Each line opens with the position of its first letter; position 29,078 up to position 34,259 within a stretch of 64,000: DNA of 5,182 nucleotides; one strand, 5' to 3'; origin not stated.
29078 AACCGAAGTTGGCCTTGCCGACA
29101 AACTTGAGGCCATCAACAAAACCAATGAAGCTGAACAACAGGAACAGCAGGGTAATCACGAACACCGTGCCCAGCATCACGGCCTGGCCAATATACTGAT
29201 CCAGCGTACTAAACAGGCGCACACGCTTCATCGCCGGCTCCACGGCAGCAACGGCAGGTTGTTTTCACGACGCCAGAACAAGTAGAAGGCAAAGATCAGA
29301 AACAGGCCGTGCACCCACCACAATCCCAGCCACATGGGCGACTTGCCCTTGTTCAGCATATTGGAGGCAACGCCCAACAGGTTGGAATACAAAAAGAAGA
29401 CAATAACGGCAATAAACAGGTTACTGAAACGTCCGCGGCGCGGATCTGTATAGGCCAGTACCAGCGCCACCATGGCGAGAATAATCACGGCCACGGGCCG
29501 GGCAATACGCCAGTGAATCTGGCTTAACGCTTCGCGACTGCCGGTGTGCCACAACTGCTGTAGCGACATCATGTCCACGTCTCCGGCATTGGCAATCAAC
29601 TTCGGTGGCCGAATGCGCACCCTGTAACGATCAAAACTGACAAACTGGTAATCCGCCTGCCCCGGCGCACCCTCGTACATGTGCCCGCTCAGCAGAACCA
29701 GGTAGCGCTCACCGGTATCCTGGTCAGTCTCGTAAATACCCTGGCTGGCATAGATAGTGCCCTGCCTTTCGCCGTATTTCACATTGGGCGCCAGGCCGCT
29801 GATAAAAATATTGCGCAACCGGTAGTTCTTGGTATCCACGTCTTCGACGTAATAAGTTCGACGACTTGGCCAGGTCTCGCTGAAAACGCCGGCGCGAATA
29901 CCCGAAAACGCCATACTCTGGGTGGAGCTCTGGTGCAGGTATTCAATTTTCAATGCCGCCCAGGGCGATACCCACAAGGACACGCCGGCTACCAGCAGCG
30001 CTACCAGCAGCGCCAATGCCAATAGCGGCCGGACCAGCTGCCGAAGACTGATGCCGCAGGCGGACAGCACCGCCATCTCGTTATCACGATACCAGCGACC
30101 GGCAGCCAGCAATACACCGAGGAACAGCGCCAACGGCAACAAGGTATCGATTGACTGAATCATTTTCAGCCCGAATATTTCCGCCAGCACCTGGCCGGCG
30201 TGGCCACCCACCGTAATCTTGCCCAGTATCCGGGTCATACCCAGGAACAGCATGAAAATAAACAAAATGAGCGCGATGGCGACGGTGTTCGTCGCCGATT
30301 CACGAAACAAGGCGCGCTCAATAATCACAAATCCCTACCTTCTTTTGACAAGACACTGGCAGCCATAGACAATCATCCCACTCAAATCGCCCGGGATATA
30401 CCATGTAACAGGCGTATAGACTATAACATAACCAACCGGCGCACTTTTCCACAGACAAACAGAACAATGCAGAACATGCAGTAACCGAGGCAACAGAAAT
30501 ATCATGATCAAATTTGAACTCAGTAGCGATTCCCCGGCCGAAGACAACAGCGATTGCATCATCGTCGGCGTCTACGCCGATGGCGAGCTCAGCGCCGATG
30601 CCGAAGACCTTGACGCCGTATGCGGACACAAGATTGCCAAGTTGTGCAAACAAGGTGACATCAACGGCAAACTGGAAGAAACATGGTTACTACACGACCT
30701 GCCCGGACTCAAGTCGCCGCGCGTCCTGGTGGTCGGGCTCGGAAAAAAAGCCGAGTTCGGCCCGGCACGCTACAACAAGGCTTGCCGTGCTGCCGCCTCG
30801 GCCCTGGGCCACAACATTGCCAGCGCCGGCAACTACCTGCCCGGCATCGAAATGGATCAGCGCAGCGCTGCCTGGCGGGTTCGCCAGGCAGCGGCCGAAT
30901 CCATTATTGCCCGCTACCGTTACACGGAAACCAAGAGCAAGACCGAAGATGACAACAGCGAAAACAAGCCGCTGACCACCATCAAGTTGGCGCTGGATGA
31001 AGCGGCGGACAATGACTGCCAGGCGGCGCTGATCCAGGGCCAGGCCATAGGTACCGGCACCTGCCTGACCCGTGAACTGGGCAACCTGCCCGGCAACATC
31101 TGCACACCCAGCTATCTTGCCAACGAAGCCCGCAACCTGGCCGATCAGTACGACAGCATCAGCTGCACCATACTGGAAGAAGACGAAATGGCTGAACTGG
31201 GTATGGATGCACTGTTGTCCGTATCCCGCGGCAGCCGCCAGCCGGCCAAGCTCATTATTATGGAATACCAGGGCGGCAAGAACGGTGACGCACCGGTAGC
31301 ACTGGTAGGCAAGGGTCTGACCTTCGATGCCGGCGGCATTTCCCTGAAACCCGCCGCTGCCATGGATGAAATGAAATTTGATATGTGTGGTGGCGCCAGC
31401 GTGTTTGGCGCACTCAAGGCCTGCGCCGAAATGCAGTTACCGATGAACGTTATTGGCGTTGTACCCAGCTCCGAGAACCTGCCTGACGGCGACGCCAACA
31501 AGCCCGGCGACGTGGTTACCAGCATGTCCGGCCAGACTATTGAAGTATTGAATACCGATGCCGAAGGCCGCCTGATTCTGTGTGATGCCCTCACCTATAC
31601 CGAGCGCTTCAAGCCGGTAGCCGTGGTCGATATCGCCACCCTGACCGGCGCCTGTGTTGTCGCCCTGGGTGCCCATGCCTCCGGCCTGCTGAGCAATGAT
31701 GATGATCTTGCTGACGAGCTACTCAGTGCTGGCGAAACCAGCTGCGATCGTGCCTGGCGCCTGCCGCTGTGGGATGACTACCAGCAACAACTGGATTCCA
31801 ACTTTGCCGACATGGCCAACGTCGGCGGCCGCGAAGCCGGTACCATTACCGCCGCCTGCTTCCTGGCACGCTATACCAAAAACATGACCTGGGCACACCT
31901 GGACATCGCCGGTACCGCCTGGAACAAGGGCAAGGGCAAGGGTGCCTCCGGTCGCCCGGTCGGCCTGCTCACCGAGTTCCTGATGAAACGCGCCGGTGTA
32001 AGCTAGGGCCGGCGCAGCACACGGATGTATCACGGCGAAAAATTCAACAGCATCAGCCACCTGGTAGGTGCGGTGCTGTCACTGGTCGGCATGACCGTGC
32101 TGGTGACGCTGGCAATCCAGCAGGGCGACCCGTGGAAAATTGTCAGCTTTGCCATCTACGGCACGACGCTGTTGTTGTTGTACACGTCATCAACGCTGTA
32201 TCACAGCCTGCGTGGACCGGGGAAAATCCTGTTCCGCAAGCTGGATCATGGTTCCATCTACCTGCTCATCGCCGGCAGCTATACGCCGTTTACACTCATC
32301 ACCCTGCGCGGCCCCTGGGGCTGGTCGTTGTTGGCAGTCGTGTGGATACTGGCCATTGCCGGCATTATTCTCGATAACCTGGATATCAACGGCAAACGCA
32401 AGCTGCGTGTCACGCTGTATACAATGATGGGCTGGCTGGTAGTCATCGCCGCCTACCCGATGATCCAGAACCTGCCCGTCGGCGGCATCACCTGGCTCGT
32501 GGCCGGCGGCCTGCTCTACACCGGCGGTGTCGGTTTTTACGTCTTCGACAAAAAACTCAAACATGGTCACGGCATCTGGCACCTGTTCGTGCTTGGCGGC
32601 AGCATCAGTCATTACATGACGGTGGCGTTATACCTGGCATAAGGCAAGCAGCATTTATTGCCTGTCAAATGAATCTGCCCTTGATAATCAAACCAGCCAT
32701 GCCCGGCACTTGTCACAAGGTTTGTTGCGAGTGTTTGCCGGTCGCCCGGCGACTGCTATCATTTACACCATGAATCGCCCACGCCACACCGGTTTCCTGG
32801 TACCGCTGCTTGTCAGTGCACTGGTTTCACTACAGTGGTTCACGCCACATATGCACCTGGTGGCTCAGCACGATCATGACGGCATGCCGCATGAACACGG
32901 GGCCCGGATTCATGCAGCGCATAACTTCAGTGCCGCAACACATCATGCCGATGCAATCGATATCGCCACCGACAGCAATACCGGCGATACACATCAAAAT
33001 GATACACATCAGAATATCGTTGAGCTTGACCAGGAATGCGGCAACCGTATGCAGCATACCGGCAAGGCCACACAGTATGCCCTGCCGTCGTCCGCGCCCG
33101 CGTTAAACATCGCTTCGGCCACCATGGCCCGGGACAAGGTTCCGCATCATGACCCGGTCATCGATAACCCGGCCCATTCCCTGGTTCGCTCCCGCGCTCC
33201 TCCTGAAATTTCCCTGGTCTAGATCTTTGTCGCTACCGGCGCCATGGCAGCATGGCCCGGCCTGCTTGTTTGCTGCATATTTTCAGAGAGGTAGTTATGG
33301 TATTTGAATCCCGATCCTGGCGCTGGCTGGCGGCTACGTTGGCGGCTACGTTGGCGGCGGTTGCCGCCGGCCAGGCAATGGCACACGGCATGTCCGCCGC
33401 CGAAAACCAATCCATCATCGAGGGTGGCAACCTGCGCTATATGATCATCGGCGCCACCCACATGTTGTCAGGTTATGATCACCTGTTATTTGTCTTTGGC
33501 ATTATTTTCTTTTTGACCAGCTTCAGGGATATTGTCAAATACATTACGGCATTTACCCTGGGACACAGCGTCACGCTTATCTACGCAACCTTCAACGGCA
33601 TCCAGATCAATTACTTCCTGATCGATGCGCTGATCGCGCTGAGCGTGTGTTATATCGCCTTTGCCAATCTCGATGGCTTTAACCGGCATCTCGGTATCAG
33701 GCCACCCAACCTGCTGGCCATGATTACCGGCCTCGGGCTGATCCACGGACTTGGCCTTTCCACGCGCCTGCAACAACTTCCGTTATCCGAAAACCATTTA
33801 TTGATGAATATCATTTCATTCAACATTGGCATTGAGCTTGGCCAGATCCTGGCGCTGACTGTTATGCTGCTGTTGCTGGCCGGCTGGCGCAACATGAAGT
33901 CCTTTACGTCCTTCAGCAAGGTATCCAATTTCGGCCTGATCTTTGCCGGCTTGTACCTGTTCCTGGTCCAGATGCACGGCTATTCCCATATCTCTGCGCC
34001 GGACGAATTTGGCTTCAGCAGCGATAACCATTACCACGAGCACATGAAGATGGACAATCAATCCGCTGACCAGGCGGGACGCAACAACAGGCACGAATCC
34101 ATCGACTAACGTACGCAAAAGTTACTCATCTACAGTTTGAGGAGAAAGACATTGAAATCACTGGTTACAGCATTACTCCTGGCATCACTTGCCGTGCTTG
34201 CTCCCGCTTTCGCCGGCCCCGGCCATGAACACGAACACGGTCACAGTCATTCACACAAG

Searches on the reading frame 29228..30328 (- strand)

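Call 48: search_protein_families(library=pfam, proteins=[window:29228-30328:-], max_evalue=0.0001)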
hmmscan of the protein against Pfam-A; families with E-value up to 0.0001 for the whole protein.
window:29228-30328:- (366 aa): 1 family
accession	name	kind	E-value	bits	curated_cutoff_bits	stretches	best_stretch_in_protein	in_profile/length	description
PF03739.19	LptF_LptG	-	2.1e-71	241.2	27.9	1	5-353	1-353/353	Lipopolysaccharide export system permease LptF/LptG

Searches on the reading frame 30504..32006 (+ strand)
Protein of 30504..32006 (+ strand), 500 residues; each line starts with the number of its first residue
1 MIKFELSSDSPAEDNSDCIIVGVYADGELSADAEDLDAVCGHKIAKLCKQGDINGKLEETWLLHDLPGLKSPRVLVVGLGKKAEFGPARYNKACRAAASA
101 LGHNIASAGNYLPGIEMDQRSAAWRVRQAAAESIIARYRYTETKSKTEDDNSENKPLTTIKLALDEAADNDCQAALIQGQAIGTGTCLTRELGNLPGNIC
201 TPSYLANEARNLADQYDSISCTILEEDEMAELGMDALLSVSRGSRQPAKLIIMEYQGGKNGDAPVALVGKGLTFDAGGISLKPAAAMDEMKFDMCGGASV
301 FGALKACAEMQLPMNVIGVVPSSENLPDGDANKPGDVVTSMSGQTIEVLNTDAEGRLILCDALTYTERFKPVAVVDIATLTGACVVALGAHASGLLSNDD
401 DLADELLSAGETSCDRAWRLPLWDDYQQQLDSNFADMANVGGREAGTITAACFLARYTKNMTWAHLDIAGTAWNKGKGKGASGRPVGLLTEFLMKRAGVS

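Call 48: search_protein_families(library=pfam, proteins=[window:30504-32006:+], max_evalue=0.0001)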
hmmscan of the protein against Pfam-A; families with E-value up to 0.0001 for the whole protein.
window:30504-32006:+ (500 aa): 2 families
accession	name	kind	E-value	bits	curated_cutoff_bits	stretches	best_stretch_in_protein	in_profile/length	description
PF00883.26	Peptidase_M17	-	2.4e-125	418.4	25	1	188-489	2-309/310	Cytosol aminopeptidase family, catalytic domain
PF02789.23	Peptidase_M17_N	-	3.1e-28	98.7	23.4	1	20-146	1-128/129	Cytosol aminopeptidase family, N-terminal domain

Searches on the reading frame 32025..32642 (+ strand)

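Call 48: search_protein_families(library=pfam, proteins=[window:32025-32642:+], max_evalue=0.0001)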
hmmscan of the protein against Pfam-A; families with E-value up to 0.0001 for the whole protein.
window:32025-32642:+ (205 aa): 1 family
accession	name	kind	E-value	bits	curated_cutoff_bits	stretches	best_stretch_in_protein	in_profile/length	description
PF03006.26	HlyIII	-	4.1e-45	154.6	26.2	1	2-197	3-224/224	Haemolysin-III related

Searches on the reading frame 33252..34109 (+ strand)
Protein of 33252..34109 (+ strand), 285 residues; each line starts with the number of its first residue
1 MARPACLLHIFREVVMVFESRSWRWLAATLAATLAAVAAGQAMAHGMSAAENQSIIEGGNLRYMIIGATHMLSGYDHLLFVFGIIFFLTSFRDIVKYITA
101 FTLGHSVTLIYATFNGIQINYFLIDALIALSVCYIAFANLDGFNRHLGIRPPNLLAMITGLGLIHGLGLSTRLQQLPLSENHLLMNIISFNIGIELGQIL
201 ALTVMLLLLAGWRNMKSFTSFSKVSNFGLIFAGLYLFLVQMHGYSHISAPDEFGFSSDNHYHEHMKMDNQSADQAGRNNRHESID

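Call 48: search_protein_families(library=pfam, proteins=[window:33252-34109:+], max_evalue=0.0001)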
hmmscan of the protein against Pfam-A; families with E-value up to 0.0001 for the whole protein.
window:33252-34109:+ (285 aa): 1 family
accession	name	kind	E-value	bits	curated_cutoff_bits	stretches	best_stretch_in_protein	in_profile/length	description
PF13795.12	HupE_UreJ_2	-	1.3e-50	171.6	24.5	1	63-215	1-155/156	HupE / UreJ protein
